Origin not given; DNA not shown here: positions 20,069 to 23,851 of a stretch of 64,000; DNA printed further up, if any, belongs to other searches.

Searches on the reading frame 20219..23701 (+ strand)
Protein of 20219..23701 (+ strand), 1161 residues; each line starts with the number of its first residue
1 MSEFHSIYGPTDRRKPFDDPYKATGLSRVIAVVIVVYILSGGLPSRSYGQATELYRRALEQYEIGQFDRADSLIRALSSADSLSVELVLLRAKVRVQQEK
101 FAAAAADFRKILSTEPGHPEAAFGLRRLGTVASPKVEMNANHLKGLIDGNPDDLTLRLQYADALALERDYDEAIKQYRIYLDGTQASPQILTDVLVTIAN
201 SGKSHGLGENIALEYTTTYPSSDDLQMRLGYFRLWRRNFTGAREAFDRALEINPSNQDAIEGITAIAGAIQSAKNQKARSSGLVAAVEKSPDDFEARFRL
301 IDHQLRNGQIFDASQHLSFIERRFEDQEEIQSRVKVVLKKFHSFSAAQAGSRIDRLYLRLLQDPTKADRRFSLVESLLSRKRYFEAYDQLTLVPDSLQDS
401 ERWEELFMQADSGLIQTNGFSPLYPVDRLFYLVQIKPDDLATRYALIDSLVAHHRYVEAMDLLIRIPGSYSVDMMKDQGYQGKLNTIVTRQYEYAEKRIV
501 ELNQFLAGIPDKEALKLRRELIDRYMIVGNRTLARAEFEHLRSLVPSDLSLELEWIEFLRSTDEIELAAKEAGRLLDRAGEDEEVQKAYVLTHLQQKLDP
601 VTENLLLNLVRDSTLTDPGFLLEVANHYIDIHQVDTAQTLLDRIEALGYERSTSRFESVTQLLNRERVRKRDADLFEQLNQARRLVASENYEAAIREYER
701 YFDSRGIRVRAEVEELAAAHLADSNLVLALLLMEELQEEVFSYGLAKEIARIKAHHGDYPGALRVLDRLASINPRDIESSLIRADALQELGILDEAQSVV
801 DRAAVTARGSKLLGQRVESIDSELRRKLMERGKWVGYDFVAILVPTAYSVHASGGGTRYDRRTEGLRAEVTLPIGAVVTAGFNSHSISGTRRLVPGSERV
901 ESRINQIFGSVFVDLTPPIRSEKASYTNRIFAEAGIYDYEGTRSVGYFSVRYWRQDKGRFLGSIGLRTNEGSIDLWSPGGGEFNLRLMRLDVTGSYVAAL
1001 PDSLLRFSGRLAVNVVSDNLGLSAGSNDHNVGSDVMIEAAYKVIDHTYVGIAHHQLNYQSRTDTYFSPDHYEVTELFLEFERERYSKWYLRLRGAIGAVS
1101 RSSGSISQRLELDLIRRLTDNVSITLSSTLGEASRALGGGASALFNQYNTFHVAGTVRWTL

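Call 3: search_protein_families(library=pfam, proteins=[window:20219-23701:+], max_evalue=1)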
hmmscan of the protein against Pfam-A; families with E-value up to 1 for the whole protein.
window:20219-23701:+ (1161 aa): 22 families
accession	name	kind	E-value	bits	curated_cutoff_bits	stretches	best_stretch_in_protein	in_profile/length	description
PF14559.12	TPR_19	-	5.5e-24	84.7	25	5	756-805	4-53/68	Tetratricopeptide repeat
PF13428.12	TPR_14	-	7.9e-20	69.8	23.5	4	224-260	2-38/44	Tetratricopeptide repeat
PF13432.12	TPR_16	-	3.6e-15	56.5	32.7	4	55-117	1-63/65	Tetratricopeptide repeat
PF14561.12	TPR_20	-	4.2e-11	43.5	25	3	279-329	7-57/90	Tetratricopeptide repeat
PF07719.23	TPR_2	-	1.1e-10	41.2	27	1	227-256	5-34/34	Tetratricopeptide repeat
PF23914.1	TPR_CcmH_CycH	-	1.7e-08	34.9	42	1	227-322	54-149/158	Cytochrome c-type biogenesis protein H TPR domain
PF00515.34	TPR_1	-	5.4e-06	26.4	27.8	1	227-256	5-34/34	Tetratricopeptide repeat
PF13431.12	TPR_17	-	1.4e-05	25.4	24.4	0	767-797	3-33/34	Tetratricopeptide repeat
PF13371.12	TPR_9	-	4.5e-05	23.8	35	2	756-793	8-45/73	Tetratricopeptide repeat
PF13414.12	TPR_11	-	0.00011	22.2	26.8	0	239-259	10-30/42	TPR repeat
PF12895.13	ANAPC3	-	0.00015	22.4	27.2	0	756-801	36-80/82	Anaphase-promoting complex, cyclosome, subunit 3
PF13181.12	TPR_8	-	0.00089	19.7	25.7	0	238-256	16-34/34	Tetratricopeptide repeat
PF25060.1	ARM_TT21_2nd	-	0.0017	18.3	27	1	246-322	46-118/270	Tetratricopeptide repeat protein 21 second ARM domain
PF14853.12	Fis1_TPR_C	-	0.0024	18.4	25.3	1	230-261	10-39/53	Fis1 C-terminal tetratricopeptide repeat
PF25064.1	ARM_TT21_5th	-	0.0035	18.1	27.8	0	287-327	28-68/117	TT21 fifth ARM repeats domain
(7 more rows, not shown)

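Call 4: search_protein_families(library=ncbifam, proteins=[window:20219-23701:+], max_evalue=1)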
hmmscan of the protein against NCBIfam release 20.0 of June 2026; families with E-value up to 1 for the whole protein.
window:20219-23701:+ (1161 aa): 15 families
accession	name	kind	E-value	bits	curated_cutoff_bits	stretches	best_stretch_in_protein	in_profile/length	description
TIGR02917.1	PEP_TPR_lipo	equivalog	5.2e-17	61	312.2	2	65-191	683-807/899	XrtA/PEP-CTERM system TPR-repeat protein PrsT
NF040959.1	MamA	equivalog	2e-10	40.5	200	3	216-300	64-145/204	magnetosome protein MamA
TIGR02552.1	LcrH_SycD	equivalog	2.1e-08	33.9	104.8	1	52-124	19-91/136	SycD/LcrH family type III secretion system chaperone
NF052415.1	T3SS_chap_SctY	equivalog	1.7e-07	31.7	70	2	755-802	52-102/106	type III secretion apparatus assembly chaperone SctY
TIGR00540.1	TPR_hemY_coli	hypoth_equivalog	5.5e-07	28.7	142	3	154-261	261-364/385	heme biosynthesis-associated TPR protein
NF008520.0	PRK11447.1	equivalog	5.5e-07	27.8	858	2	199-332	580-709/1157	cellulose synthase complex outer membrane protein BcsC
TIGR03939.1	PGA_TPR_OMP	equivalog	6e-07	28.1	366.65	1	161-281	93-212/800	poly-beta-1,6 N-acetyl-D-glucosamine export porin PgaA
NF052230.1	T9SS_PorE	exception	0.00016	20.1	600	1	82-191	15-128/648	PorE family type IX secretion system protein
TIGR02996.1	rpt_mate_G_obs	domain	0.00084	19.1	29.05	1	143-165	5-27/45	TIGR02996 domain-containing protein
TIGR02795.1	tol_pal_ybgF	equivalog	0.00086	19.9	90.1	0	55-133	6-87/119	tol-pal system protein YbgF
NF008757.0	PRK11788.1-5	equivalog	0.0097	15.1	363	1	59-181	188-309/388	lipopolysaccharide assembly protein LapB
NF053607.1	CHU_0125_OmpA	equivalog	0.042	12.3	620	1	88-186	22-119/639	CHU_0125 family OmpA-like outer membrane integrity protein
NF033920.0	C39_PA2778_fam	equivalog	0.052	12.9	150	0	264-348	161-244/255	PA2778 family cysteine peptidase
NF033762.1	social_mot_Tgl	equivalog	0.056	12.8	225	0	97-182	43-128/252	social motility TPR repeat lipoprotein Tgl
NF052400.1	M48_BAM_BepA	equivalog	0.33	9.7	570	0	50-116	306-372/483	beta-barrel assembly-enhancing protease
